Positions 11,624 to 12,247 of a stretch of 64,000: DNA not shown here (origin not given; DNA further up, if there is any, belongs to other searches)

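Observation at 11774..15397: Membrane-inserted KAP-type NTPase (985 aa) with a divergent 107-aa partner gene: candidate undescribed two-gene module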

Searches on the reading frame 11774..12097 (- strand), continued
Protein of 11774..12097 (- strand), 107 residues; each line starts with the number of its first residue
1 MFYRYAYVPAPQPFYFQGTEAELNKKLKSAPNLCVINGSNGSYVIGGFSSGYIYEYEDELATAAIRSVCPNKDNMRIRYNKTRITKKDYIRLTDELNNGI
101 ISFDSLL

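Call 76: search_protein_families(library=padloc, proteins=[L093:1932-3938:-], max_evalue=0.01)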
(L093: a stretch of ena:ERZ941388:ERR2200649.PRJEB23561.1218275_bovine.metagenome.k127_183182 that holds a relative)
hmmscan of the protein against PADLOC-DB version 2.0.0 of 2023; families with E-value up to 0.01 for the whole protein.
L093:1932-3938:- (668 aa): 3 families
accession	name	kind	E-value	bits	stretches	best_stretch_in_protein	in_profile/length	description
PDLC05031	PDC-S49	-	3.5e-48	162.9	2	8-350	7-279/624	-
PDLC05029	PDC-S49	-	6.1e-35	119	2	9-193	7-176/619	-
PDLC05030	PDC-S49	-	6.1e-29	99.2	1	8-366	4-307/629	-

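Call 78: search_protein_families(library=phrogs, proteins=[window:11774-12097:-, L091:8413-8754:+, L097:5561-5884:+], max_evalue=0.1)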
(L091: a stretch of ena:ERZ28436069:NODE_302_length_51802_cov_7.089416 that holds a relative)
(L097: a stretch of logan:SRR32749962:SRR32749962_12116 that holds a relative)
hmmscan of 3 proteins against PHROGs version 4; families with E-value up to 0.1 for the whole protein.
window:11774-12097:- (107 aa): 0 families

L091:8413-8754:+ (113 aa): 0 families

L097:5561-5884:+ (107 aa): 1 family
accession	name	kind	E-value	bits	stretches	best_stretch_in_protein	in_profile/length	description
phrog_27549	-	unknown function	0.045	15.1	1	8-84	31-98/119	-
